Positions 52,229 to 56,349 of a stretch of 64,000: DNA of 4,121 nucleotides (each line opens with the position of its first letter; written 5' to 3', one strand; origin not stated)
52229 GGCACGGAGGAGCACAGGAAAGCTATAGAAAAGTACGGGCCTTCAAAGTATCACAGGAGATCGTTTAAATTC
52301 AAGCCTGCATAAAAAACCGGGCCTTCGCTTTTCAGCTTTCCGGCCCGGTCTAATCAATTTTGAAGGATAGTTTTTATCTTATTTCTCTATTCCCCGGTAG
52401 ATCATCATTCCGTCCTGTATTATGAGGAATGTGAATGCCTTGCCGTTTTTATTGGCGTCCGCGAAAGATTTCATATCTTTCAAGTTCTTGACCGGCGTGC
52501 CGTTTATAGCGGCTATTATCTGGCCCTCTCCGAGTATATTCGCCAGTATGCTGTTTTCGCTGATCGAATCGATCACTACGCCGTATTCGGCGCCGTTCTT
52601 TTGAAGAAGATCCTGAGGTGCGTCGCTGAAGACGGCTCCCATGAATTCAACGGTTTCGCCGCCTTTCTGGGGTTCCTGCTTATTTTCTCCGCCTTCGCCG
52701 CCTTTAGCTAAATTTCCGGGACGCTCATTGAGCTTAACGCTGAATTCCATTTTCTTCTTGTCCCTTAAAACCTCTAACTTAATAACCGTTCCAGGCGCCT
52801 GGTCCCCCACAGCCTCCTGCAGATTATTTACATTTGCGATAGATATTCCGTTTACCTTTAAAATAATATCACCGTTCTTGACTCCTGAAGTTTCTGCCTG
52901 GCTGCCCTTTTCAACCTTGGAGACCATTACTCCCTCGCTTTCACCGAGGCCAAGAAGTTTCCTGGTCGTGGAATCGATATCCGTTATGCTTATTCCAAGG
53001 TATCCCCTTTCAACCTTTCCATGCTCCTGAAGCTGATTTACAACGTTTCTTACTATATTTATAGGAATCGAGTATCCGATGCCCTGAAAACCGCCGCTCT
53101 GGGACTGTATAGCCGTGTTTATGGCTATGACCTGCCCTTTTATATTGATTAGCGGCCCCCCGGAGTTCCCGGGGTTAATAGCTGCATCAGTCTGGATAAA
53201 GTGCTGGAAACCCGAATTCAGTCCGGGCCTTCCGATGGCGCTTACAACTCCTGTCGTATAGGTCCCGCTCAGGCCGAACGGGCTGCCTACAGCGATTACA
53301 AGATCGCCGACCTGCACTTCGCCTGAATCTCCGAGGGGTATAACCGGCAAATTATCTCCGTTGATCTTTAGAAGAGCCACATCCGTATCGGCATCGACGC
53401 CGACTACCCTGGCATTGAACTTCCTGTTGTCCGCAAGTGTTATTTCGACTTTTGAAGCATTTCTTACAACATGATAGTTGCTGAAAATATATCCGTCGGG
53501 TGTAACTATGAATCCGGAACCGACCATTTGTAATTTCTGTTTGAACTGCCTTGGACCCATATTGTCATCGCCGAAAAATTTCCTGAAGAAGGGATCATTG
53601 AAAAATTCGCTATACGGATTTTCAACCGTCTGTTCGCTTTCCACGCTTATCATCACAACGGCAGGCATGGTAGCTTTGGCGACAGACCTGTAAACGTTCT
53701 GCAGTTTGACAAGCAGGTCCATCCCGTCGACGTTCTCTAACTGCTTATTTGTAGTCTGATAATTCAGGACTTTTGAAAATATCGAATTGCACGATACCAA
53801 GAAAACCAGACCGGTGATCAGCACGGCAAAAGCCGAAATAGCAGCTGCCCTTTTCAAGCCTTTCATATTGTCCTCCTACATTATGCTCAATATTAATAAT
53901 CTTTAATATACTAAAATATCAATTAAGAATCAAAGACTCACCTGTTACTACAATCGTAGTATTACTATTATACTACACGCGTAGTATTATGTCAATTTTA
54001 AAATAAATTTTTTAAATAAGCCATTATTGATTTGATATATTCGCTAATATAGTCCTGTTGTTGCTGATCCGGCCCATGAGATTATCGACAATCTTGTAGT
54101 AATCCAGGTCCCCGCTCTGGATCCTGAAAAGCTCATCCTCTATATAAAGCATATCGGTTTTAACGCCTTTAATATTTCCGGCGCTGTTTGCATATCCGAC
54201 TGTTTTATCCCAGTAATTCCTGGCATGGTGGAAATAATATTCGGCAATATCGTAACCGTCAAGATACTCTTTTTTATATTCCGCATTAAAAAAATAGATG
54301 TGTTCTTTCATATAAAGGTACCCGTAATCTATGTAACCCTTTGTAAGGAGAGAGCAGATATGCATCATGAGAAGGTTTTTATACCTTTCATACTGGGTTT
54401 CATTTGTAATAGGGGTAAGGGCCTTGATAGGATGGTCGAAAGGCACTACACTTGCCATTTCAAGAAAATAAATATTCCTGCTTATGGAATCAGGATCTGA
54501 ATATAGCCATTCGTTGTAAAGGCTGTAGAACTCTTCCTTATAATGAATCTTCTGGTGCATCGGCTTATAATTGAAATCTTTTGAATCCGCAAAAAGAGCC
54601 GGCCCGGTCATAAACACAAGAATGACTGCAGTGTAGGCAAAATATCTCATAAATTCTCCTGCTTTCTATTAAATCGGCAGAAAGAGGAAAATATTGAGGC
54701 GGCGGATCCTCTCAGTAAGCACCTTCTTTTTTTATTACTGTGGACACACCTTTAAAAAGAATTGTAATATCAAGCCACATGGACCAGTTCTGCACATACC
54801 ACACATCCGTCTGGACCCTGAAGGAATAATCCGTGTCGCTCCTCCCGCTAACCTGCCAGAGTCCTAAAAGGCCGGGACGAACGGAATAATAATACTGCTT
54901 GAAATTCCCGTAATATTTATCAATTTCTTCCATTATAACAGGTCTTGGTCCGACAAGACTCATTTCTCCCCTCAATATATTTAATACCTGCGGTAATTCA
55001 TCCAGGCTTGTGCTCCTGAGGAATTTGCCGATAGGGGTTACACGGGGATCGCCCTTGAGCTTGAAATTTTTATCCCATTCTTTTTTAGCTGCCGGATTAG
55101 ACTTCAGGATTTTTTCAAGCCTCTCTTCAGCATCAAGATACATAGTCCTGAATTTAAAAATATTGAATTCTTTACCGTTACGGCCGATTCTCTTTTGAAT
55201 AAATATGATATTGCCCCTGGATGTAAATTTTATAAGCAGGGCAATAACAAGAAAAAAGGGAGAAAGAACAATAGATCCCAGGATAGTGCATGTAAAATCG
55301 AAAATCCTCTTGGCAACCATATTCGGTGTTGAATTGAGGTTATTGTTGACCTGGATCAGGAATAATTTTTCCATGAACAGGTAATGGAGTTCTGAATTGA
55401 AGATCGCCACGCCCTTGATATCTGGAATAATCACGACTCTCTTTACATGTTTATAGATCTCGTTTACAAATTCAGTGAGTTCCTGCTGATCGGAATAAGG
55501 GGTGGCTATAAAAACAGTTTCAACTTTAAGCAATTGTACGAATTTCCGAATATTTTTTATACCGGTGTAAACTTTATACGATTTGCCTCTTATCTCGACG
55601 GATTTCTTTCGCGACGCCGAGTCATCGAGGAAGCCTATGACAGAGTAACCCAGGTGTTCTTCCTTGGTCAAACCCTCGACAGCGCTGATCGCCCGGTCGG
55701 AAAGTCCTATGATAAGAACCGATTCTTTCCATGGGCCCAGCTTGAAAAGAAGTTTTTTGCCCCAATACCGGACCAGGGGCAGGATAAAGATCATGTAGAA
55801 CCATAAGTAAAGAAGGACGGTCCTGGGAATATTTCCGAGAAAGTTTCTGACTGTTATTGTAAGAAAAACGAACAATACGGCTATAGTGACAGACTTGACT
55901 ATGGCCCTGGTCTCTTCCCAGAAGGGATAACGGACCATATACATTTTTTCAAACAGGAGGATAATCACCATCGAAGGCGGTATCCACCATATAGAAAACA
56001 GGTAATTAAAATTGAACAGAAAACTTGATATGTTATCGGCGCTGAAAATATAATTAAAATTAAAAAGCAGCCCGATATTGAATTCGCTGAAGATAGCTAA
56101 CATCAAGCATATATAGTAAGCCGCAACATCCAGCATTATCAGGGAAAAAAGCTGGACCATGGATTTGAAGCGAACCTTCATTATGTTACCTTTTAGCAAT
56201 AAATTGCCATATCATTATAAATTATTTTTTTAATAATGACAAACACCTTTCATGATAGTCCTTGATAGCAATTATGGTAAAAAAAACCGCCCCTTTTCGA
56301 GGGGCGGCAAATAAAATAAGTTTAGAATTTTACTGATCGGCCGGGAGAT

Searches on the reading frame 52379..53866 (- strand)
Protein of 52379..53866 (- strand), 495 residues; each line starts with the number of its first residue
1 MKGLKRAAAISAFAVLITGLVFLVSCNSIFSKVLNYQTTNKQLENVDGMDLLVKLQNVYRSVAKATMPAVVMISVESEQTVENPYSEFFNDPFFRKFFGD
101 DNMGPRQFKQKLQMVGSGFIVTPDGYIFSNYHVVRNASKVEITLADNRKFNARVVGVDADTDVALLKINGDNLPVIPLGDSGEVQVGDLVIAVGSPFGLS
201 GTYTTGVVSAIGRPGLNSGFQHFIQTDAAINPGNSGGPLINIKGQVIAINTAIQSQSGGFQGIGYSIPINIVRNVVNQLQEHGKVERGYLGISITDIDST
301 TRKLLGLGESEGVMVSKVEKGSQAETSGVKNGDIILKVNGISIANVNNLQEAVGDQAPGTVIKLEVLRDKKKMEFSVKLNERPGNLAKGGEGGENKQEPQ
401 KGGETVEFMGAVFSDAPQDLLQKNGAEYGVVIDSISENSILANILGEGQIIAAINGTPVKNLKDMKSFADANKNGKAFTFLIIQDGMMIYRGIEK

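Call 86: search_protein_families(library=ncbifam, proteins=[window:52379-53866:-], max_evalue=1e-10)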
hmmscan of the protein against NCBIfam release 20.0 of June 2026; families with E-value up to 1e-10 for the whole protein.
window:52379-53866:- (495 aa): 13 families
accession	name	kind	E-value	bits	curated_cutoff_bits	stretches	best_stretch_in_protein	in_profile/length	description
TIGR02037.1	degP_htrA_DO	subfamily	1.2e-130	436.3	416.2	1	60-490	4-431/434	Do family serine endopeptidase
NF041521.1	HhoA_HhoB_HtrA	equivalog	2.9e-96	322.7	450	1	61-380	5-332/335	HhoA/HhoB/HtrA family serine endopeptidase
NF007526.1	PRK10139.1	equivalog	4.9e-84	282.6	756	1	64-473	47-437/456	serine endoprotease DegQ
NF008189.1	PRK10942.1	equivalog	1.3e-80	271.2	720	1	86-474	88-459/477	serine endoprotease DegP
TIGR02038.1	protease_degS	equivalog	6.6e-80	268.9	422.95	1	109-383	73-350/351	outer membrane-stress sensor serine endopeptidase DegS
NF008147.1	PRK10898.1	equivalog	7.3e-71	239.1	408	1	109-382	73-350/352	outer membrane-stress sensor serine endopeptidase DegS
NF047968.1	SerProtHtrA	equivalog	7.1e-70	236.1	470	1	109-379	82-357/357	serine protease HtrA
NF040960.1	MamE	equivalog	1.1e-59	202.7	800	1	111-277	119-291/659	magnetosome formation protease MamE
NF050055.1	SerProtHtrAMycob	equivalog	1.2e-54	186.1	800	1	110-378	223-497/502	serine protease HtrA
NF053637.1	SerProtHtrAspr2045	equivalog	1.4e-51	175.7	650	1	95-383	85-390/394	serine protease HtrA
NF040961.1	MamO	equivalog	6.4e-21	74.3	800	1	109-276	93-264/648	magnetosome protein MamO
NF033740.0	MarP_fam_protase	equivalog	1.2e-18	67.3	250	1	113-281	210-379/390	MarP family serine protease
NF041616.1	T2SS_C_SYNERG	exception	5.4e-11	42.3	200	0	309-374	225-290/296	type II secretion system protein GspC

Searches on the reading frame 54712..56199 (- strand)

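Call 86: search_protein_families(library=ncbifam, proteins=[window:54712-56199:-], max_evalue=1e-10)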
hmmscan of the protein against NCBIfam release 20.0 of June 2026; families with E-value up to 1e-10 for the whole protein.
window:54712-56199:- (495 aa): 10 families
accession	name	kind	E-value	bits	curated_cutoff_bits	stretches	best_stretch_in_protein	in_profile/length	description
TIGR03022.1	WbaP_sugtrans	subfamily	2.8e-135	452.1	403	1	20-495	1-456/456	undecaprenyl-phosphate galactose phosphotransferase WbaP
TIGR03025.1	EPS_sugtrans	subfamily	5.6e-119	398.3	295.55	1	24-495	3-445/445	exopolysaccharide biosynthesis polyprenyl glycosylphosphotransferase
TIGR03023.1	WcaJ_sugtrans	equivalog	3e-99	333.3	410.75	1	51-495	16-453/453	undecaprenyl-phosphate glucose phosphotransferase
NF011751.0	PRK15204.1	equivalog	3.8e-97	325.9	907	1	84-495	74-476/476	undecaprenyl-phosphate galactose phosphotransferase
NF052601.1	undeca_RfbP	equivalog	2.9e-76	255.9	330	1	287-495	35-244/244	undecaprenyl-phosphate galactose phosphotransferase family protein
NF041877.1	EPS_EpsZ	equivalog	4.3e-60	203.7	800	1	103-494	82-458/459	exopolysaccharide biosynthesis polyisoprenyl-phosphate hexose-1-phosphate transferase EpsZ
NF007518.0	PRK10124.1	equivalog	1.6e-54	185.4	684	1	96-486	80-455/464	undecaprenyl-phosphate glucose phosphotransferase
TIGR03013.1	EpsB_2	subfamily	7.5e-50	170.3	393.35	1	35-494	6-442/443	TIGR03013 family XrtA/PEP-CTERM system glycosyltransferase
NF050817.1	PolSacchBiosHfsE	equivalog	7.4e-35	120.6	750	1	159-486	141-457/467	polysaccharide biosynthesis protein HfsE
NF045514.1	glycotran_HepC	equivalog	8.7e-26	90.6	140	1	289-425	109-216/220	heterocyst development glycosyltransferase HepC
